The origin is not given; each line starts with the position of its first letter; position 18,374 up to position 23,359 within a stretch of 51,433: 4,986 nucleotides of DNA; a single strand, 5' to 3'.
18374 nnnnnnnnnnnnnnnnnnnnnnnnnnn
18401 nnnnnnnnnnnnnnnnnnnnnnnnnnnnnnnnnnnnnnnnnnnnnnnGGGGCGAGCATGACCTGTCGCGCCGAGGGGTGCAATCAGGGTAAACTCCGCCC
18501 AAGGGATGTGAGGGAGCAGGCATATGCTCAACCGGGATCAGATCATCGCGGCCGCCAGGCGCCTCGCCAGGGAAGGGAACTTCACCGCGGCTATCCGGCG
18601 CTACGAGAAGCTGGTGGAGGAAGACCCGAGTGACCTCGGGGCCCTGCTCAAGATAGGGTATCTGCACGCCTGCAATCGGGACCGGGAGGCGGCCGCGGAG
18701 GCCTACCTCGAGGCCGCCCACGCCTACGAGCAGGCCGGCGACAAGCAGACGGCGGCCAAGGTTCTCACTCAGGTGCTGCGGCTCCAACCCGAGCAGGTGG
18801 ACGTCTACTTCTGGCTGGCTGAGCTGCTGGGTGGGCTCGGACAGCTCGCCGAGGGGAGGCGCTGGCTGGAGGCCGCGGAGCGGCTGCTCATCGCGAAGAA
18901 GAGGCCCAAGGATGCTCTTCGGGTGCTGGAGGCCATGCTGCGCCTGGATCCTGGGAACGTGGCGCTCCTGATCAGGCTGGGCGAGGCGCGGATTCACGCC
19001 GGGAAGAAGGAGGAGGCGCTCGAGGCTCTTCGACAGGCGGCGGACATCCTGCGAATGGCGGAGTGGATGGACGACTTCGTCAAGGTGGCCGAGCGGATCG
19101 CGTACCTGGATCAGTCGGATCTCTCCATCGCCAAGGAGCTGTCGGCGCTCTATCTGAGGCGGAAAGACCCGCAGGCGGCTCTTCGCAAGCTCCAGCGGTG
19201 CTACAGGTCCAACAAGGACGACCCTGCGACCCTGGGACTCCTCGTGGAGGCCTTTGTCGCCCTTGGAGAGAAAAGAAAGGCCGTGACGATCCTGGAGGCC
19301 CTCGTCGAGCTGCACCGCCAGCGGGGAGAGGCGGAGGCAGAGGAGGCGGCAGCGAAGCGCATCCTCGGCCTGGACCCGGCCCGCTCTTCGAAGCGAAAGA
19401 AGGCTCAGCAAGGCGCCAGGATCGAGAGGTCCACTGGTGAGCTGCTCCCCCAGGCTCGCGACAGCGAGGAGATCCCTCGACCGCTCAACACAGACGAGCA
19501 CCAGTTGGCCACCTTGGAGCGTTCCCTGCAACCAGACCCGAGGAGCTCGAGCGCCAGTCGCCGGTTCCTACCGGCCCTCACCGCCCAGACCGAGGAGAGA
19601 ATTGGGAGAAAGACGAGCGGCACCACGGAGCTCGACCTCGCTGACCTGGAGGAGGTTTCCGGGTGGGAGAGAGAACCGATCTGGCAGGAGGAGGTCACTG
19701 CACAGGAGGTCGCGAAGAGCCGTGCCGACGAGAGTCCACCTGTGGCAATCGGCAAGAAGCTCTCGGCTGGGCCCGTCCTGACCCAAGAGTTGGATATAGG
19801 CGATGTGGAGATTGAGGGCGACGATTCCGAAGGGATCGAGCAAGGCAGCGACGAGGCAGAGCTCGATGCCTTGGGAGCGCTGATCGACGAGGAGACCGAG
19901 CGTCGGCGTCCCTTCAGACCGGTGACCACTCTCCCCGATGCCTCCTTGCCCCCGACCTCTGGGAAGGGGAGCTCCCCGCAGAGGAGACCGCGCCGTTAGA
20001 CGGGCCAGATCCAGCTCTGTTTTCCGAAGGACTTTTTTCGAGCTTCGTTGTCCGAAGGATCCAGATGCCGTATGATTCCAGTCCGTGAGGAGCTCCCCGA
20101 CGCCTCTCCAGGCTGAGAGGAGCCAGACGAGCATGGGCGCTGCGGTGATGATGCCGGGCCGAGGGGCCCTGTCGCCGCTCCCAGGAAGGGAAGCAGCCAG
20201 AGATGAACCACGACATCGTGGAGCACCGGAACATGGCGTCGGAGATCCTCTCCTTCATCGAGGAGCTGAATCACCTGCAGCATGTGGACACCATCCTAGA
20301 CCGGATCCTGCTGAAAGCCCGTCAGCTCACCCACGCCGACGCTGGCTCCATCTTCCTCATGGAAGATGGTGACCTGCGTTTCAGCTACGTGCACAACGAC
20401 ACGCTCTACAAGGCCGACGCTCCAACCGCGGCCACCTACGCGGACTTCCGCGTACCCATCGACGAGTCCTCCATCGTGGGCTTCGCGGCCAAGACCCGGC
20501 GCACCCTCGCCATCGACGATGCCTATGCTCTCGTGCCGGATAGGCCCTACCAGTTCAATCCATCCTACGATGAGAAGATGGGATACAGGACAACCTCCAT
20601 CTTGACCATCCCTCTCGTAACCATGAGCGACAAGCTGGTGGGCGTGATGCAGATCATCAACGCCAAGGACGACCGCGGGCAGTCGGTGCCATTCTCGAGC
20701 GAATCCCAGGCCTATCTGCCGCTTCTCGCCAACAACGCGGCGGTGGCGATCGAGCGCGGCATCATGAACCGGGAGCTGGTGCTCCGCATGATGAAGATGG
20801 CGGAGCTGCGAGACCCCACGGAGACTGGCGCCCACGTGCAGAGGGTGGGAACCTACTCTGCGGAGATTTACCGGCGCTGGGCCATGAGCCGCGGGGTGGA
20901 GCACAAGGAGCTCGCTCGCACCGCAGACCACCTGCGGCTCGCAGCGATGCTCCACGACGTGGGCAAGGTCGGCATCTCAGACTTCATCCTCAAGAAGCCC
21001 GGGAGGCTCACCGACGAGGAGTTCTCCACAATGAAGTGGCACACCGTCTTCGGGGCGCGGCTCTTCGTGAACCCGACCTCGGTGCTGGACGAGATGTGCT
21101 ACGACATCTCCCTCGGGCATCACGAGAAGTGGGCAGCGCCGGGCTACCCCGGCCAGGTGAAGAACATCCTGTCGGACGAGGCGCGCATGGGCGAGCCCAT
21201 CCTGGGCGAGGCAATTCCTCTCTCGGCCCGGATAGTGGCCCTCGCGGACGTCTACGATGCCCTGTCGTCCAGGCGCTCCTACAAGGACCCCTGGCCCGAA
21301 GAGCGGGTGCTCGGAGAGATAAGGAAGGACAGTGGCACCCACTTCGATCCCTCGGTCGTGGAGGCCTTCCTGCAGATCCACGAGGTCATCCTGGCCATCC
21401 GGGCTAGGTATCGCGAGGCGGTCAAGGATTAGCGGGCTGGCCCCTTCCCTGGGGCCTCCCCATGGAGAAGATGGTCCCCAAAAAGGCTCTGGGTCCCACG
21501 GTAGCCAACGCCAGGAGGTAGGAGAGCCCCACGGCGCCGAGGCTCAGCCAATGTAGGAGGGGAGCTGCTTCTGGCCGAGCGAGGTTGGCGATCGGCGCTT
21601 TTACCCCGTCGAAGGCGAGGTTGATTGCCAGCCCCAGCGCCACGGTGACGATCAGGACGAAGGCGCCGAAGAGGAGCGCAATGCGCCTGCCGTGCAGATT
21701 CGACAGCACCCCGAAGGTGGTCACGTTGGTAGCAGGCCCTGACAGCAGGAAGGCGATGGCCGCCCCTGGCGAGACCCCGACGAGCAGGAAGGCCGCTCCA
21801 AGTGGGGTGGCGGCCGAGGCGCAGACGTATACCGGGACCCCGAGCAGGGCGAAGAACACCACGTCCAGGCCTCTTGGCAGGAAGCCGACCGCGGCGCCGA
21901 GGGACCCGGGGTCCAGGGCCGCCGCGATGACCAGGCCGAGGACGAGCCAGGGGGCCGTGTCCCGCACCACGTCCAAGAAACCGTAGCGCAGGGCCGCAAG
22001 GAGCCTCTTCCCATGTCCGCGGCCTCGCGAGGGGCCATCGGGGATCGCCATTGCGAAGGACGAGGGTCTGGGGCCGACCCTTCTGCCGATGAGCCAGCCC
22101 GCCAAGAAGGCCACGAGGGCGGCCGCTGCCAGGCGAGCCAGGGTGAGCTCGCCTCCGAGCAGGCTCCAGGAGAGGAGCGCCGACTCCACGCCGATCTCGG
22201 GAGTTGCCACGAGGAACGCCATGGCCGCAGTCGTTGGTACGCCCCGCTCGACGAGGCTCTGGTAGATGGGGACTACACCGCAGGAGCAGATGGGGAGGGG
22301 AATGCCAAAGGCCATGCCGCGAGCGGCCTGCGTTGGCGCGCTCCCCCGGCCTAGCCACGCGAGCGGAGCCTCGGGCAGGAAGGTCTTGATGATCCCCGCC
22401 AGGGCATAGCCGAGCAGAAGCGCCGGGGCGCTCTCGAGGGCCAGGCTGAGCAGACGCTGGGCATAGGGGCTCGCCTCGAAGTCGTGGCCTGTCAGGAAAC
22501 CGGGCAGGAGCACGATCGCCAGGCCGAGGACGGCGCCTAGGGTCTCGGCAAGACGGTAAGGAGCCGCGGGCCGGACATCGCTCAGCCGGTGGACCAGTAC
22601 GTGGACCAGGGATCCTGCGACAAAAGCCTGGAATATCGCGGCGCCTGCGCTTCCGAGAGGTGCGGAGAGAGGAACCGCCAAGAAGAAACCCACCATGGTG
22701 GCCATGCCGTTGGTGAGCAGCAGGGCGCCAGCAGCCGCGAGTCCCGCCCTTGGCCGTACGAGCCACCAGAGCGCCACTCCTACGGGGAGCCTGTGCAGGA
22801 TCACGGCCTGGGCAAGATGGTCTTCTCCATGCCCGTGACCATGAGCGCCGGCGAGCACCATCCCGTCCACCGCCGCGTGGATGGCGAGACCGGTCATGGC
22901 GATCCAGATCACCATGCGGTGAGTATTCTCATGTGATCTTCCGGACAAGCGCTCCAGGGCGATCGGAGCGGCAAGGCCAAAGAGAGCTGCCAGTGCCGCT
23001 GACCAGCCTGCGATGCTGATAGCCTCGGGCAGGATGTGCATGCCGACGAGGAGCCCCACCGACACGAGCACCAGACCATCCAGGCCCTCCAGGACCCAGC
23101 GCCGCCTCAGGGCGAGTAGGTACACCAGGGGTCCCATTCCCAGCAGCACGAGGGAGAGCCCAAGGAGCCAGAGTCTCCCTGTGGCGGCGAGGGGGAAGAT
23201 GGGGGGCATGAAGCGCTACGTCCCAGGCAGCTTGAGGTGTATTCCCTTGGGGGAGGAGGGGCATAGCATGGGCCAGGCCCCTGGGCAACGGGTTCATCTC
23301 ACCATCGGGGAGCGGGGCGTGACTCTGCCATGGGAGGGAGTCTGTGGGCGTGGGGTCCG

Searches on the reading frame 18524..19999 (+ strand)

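Call 51: search_protein_families(library=pfam, proteins=[window:18524-19999:+], max_evalue=0.0001)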
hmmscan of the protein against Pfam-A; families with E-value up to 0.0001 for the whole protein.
window:18524-19999:+ (491 aa): 15 families
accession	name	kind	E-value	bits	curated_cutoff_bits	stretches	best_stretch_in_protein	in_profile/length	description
PF14559.12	TPR_19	-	3.1e-25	88.7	25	3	122-175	1-54/68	Tetratricopeptide repeat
PF13428.12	TPR_14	-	2.1e-20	71.6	23.5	1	59-101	2-44/44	Tetratricopeptide repeat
PF13432.12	TPR_16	-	2.9e-17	63.2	32.7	2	62-120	1-59/65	Tetratricopeptide repeat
PF07719.23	TPR_2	-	3.5e-14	52.1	27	0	58-90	1-33/34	Tetratricopeptide repeat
PF13431.12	TPR_17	-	1.6e-11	44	24.4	0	82-111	3-32/34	Tetratricopeptide repeat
PF13181.12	TPR_8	-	7.1e-11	41.8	25.7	0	58-90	1-33/34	Tetratricopeptide repeat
PF13176.12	TPR_7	-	9.1e-10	38.3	27.9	0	61-90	2-33/36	Tetratricopeptide repeat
PF13414.12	TPR_11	-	1e-09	38.3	26.8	0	66-106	2-42/42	TPR repeat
PF13371.12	TPR_9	-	1.9e-09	37.8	35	1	121-175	4-58/73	Tetratricopeptide repeat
PF13174.12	TPR_6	-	6.3e-09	36.4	26.3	0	59-89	1-31/33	Tetratricopeptide repeat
PF12895.13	ANAPC3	-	1.3e-07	32.3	27.2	0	186-259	9-81/82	Anaphase-promoting complex, cyclosome, subunit 3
PF25064.1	ARM_TT21_5th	-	2.8e-07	31.3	27.8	0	71-122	14-65/117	TT21 fifth ARM repeats domain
PF13424.12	TPR_12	-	2.3e-05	24.9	30.1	0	51-89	38-76/77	Tetratricopeptide repeat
PF23914.1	TPR_CcmH_CycH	-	4.6e-05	23.8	42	0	52-101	81-130/158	Cytochrome c-type biogenesis protein H TPR domain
PF14561.12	TPR_20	-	5.2e-05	23.9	25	0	129-171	5-47/90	Tetratricopeptide repeat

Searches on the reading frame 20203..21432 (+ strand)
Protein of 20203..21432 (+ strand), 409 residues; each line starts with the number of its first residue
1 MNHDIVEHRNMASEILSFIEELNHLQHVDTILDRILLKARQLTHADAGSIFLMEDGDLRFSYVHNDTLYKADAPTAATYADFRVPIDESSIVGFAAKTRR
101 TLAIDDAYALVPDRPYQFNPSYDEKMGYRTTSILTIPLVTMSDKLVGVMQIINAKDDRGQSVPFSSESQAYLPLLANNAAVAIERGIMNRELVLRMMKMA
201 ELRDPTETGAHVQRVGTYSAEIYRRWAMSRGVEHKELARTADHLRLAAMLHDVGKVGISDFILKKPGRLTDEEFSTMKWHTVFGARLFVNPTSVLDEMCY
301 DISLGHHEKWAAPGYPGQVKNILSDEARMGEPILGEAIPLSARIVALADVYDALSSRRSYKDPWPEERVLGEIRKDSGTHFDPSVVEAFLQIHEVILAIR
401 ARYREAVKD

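Call 51: search_protein_families(library=pfam, proteins=[window:20203-21432:+], max_evalue=0.0001)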
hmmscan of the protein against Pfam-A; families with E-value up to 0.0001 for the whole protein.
window:20203-21432:+ (409 aa): 5 families
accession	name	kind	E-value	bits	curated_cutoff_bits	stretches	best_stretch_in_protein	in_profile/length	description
PF13487.12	HD_5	-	5.3e-18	65.8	27.2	1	199-385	6-170/170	HD domain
PF01966.28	HD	-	1.5e-15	58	22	1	210-353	3-115/116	HD domain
PF01590.32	GAF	-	4.2e-15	56.9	22.4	1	28-183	2-133/133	GAF domain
PF13185.12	GAF_2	-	6.1e-11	43.1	28.6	1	28-184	4-136/136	GAF domain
PF13492.12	GAF_3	-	8e-07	30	27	1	29-185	3-129/129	GAF domain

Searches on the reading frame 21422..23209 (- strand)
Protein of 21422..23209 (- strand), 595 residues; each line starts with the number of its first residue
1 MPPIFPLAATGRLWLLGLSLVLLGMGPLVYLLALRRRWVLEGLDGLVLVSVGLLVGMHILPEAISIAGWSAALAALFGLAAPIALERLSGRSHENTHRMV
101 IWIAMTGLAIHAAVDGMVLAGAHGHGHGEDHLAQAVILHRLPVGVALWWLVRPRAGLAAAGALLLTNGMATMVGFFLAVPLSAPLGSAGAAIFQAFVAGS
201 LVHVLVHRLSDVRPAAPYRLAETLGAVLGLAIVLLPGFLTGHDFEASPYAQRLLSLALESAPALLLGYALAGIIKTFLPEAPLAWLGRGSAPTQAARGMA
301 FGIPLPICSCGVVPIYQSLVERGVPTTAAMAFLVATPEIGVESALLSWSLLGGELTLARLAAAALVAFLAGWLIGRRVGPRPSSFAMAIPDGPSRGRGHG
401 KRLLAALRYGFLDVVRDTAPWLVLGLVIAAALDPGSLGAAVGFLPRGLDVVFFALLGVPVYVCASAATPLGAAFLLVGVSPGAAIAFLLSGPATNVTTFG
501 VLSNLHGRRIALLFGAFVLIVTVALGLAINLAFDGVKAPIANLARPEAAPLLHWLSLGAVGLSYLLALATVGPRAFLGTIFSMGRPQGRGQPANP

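Call 51: search_protein_families(library=pfam, proteins=[window:21422-23209:-], max_evalue=0.0001)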
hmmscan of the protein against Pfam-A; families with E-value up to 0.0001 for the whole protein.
window:21422-23209:- (595 aa): 1 family
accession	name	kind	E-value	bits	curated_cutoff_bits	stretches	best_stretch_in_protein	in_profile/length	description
PF03773.19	ArsP_1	-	3.8e-36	125.2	32.3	1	254-530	10-293/294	Predicted permease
